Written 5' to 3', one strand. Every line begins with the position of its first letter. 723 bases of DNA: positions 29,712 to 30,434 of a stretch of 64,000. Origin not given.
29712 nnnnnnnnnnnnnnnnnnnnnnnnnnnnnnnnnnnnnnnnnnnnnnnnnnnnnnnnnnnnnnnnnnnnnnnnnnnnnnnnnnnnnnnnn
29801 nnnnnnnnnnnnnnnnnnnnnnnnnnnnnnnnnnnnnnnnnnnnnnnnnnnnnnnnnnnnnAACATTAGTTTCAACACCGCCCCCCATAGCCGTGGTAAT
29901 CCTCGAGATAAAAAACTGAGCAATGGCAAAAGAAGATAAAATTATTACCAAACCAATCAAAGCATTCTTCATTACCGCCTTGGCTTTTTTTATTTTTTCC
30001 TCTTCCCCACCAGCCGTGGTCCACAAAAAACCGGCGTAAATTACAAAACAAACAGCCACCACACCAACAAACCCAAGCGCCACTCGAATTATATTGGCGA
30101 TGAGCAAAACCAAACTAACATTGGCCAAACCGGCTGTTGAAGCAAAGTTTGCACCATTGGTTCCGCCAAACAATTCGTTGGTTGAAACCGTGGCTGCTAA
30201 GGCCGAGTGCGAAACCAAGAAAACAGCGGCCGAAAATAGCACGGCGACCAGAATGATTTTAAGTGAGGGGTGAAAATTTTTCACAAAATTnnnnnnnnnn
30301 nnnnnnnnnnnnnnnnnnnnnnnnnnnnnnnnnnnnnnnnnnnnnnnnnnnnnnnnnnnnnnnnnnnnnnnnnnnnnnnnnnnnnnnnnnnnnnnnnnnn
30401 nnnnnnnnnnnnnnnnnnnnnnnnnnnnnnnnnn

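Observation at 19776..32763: Locus of three consecutive genes sharing a VirB2/TrbC-like pilin-fold N-terminal module, two of them fused to very large extracellular regions including a 3502-aa Cys-repeat/IPT/vWA protein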

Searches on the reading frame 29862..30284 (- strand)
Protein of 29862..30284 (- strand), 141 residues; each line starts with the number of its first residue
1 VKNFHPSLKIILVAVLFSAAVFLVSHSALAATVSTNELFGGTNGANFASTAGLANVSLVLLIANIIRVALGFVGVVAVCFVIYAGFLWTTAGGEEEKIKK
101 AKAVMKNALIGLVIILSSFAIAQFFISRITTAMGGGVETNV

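Call 17: find_homologous_proteins(query=window:29862-30284:-, max_evalue=0.001)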
Query seq(141 aa) (141 aa): 10 proteins with E <= 0.001 among 97 candidates.
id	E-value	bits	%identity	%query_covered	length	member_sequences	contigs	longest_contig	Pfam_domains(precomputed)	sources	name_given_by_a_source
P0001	1.6e-17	82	51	60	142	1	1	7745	PF18895.6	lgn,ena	-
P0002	1.7e-17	82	39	94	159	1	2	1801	PF18895.6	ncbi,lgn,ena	-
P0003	1.2e-16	79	55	60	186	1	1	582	PF18895.6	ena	-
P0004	6.6e-14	70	46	65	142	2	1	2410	PF18895.6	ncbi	ncbi:MAG: hypothetical protein AAB666_01465 [Patescibacteria group bacterium]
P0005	1.0e-13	69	41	67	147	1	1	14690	PF18895.6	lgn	-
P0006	3.3e-13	68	44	71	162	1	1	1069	PF18895.6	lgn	-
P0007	3.6e-12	64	35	91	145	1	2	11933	PF18895.6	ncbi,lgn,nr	ncbi:hypothetical protein HY732_03055 [Candidatus Uhrbacteria bacterium]|nr:hypothetical protein [Ca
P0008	5.1e-10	57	33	77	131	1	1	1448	-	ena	-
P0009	5.6e-7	48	39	77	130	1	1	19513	PF18895.6,PF04956.19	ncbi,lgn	-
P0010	4.6e-4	38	45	43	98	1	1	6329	PF18895.6,PF04956.19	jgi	jgi:hypothetical protein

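Call 34: search_solved_structures(query=A1, max_evalue=10, show_alignments=3)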
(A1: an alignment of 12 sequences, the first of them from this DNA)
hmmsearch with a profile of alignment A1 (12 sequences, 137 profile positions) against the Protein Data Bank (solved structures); distinct sequences matched with E-value up to 10: 17.
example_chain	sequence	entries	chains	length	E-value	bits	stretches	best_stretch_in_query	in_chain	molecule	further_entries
6i38_A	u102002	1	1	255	1.2e-05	28.6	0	84-109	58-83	nv2Pizza6-AYW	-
6i37_A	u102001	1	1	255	1.9e-05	28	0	84-109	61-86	nv1Pizza6-AYW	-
6f0q_A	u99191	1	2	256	2.7e-05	27.4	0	84-109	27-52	Pizza6-AYW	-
6i3b_A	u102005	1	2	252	4e-05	26.9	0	84-109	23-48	cPizza6-AYW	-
6i39_A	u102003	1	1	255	5.6e-05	26.4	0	84-109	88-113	v31Pizza6-AYW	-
6i3a_A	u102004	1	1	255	0.00018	24.8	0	84-109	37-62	v22Pizza6-AYW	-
6f0s_A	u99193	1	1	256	0.00068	22.9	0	83-109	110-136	Pizza6-SYW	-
7zcj_A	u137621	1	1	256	0.001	22.4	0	83-109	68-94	Pizza6-TNH-TSH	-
7zqg_A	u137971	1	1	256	0.0011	22.2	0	84-109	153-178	Pizza6-KSH-TSH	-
7zq2_A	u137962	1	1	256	0.0012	22.2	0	84-109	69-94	Pizza6-RSH-TSH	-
7zpz_A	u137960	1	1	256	0.0013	22.1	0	84-109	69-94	Pizza6-TSR-TSH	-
7zpw_A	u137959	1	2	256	0.0015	21.8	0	84-109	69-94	Pizza6-TSK-TSH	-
7zph_A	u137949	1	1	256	0.0016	21.7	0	84-109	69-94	Pizza6-TNK-RSH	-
6qsd_A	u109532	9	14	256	0.023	18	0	80-103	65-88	Pizza6S | Pizza6-S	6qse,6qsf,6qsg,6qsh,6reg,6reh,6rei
6rej_A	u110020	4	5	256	0.023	18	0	80-103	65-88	Pizza6-SH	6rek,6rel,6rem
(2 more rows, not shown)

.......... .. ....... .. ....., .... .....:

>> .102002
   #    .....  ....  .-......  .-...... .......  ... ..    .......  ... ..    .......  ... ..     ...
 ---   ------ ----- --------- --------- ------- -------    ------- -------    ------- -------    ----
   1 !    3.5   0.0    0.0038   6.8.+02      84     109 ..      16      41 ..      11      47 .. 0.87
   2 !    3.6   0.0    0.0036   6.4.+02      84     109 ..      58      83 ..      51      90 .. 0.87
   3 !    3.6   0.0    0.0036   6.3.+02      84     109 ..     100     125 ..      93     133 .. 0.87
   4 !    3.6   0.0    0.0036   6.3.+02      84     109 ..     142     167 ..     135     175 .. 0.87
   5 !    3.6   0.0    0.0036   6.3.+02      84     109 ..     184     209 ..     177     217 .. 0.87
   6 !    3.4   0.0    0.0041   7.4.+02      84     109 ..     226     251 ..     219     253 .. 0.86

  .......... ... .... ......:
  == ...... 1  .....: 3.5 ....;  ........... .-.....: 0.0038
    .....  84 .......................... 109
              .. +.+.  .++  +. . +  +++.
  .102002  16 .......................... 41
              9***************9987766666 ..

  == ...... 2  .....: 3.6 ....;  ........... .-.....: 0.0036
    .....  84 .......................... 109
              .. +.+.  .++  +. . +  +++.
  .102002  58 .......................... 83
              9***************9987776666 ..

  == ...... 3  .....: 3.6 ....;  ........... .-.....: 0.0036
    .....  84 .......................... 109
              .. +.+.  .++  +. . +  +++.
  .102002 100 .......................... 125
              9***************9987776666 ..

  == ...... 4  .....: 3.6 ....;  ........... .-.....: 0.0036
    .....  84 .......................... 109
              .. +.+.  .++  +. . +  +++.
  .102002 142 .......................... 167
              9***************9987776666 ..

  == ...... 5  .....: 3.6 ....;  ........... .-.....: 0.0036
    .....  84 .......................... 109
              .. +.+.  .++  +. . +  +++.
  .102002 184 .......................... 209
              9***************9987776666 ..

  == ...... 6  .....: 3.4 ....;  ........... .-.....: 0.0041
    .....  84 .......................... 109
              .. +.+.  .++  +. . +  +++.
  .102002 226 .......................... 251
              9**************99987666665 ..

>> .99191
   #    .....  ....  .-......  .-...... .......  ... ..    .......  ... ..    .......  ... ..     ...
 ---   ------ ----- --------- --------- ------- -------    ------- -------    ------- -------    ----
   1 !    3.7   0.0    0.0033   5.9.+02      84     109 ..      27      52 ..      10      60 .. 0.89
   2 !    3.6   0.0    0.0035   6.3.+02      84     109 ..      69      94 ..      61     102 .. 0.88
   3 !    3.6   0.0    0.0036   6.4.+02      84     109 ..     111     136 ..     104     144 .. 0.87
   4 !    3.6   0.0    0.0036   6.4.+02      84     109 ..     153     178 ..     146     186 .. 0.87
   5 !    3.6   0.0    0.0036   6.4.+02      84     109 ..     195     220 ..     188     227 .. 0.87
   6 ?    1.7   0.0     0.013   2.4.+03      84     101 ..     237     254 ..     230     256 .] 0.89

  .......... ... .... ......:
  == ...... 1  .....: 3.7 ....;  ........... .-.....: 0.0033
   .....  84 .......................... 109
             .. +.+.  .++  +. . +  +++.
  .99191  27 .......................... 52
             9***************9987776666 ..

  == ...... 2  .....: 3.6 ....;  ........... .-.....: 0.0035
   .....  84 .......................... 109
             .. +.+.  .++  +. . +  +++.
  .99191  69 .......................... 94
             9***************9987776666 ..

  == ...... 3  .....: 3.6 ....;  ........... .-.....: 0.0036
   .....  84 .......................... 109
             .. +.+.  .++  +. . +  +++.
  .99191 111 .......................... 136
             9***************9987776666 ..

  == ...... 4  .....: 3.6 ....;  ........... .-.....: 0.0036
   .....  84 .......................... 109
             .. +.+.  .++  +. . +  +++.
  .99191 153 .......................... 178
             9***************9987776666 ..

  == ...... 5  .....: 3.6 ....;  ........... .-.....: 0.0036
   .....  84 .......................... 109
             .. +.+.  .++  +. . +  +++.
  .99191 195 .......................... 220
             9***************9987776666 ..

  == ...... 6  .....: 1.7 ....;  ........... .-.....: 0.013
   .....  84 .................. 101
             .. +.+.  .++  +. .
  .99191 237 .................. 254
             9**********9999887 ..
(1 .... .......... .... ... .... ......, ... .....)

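Call 39: search_protein_representatives(alignment_id=A1)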
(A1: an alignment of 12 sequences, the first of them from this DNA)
Query: 12 sequences, 137 profile positions. Proteins with E-value up to 0.001 (for the whole library): 85473; up to 1e-10: 34542; up to 1e-30: 265. The best 150 are listed.
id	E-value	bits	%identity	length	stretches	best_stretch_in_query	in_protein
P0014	1.6e-83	293.8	-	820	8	60-126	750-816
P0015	1.4e-79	281.0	-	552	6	46-127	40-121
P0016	3.7e-77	273.2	-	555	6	9-127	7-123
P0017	1.5e-69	248.6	-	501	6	53-126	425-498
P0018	9.9e-69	245.9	-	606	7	54-126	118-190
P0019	1.1e-68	245.8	-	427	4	19-127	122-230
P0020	2.8e-62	225.0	-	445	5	54-135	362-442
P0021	2.6e-57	208.9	-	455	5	21-128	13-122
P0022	2.8e-53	195.8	-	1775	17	56-127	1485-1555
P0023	7.9e-53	194.4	-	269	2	45-133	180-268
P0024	8.3e-53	194.3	-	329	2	43-135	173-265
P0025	1.1e-52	193.9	-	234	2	42-130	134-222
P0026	8.0e-52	191.1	-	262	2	11-135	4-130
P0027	1.0e-51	190.8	-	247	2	13-134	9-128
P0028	2.3e-51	189.7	-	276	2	32-133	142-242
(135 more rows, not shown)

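Call 41: predict_structure(alignment_id=A1)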
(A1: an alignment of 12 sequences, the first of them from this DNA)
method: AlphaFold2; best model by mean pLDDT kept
length: 141 residues; sequences in the alignment: 12
mean_pLDDT: 68.8   pTM: 0.47
mean pLDDT of the five models: 68.8, 67.3, 65.8, 64.5, 62.0
residues with pLDDT >= 90: 0; 70-90: 83; 50-70: 28; < 50: 30
segments of 3 or more residues with pLDDT < 50: 1-3, 35-54
pLDDT, mean of each block of 10 residues (from residue 1): 58 73 58 47 42 55 76 82 84 84 87 85 78 58 41
secondary structure, 60 per line:
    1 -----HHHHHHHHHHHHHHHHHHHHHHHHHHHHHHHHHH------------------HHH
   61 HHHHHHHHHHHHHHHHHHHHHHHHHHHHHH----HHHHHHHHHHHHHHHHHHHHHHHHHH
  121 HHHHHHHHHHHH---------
elements in order: H6-39 H58-90 H95-132

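Call 62: fold_search(model_id=the predicted structure, library=pdb)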
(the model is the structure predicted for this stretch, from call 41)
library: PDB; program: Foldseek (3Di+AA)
matches with E <= 10: 37; with E <= 0.001: 0
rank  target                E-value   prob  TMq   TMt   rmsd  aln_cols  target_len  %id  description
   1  6s7o_H                3.1e+00  0.09  0.25  0.30  10.8       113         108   12  Cryo-EM structure of human oligosaccharyltransferase complex OST-A (released 2019-12-18)
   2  6m6z_A                3.5e+00  0.12  0.35  0.26   8.0       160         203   14  A de novo designed transmembrane nanopore, TMH4C4 (released 2020-06-24)
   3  8ywr_A                3.5e+00  0.06  0.23  0.24  18.4       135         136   10  Crystal structure of the Fab fragment of the anti-IL-6 antibody 68F2 in complex with a domain-swapped IL-6 dimer (released 2024-11-06)
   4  5da9_A                3.7e+00  0.38  0.39  0.15   3.0        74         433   15  ATP-gamma-S bound Rad50 from Chaetomium thermophilum in complex with the Rad50-binding domain of Mre11 (released 2016-03-02)
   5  4ni7_A                3.7e+00  0.06  0.23  0.22  17.0       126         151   13  Crystal structure of human interleukin 6 in complex with a modified nucleotide aptamer (SOMAMER SL1025) (released 2014-01-22)
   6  4ni9_A                4.4e+00  0.25  0.30  0.30  11.9        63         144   14  Crystal structure of human interleukin 6 in complex with a modified nucleotide aptamer (SOMAMER SL1025), FORM 2 (released 2014-01-22)
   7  2jqq_MODEL_1_A        4.4e+00  0.20  0.31  0.29   6.3        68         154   10  Solution structure of Saccharomyces cerevisiae conserved oligomeric Golgi subunit 2 protein (Cog2p) (released 2007-06-19)
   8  4ntb                  4.4e+00  0.10  0.33  0.32  22.3       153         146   10  Mus Musculus LTC4 synthase in GSH complex form (released 2015-01-14)
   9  8zak_A                5.3e+00  0.16  0.43  0.26   9.6       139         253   12  Crystal structure of the channel protein CorA from Campylobacter jejuni in complex with Ni2+ (released 2024-06-19)
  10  6par_B                5.3e+00  0.08  0.32  0.10  14.9       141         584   15  Structure of a bacterial Atm1-family ABC exporter with MgAMPPNP bound (released 2020-06-24)
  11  5w5i_C                5.6e+00  0.13  0.25  0.09  14.3        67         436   13  Human IFIT1 dimer with PPP-AAAA (released 2017-06-28)
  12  6r7d_H                6.0e+00  0.10  0.37  0.35  21.8       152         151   13  Crystal structure of LTC4S in complex with AZ13690257 (released 2019-08-28)
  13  8fbn_A                6.3e+00  0.47  0.45  0.29   1.7        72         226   14  Improving the secretion of designed protein assemblies through negative design of cryptic transmembrane domains (released 2023-03-22)
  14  5oa1_W                6.3e+00  0.06  0.29  0.25  22.9       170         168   14  RNA polymerase I pre-initiation complex (released 2017-07-26)
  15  1bge_B                6.3e+00  0.03  0.22  0.20  20.9       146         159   14  CRYSTAL STRUCTURE OF CANINE AND BOVINE GRANULOCYTE-COLONY STIMULATING FACTOR (G-CSF) (released 1993-10-31)
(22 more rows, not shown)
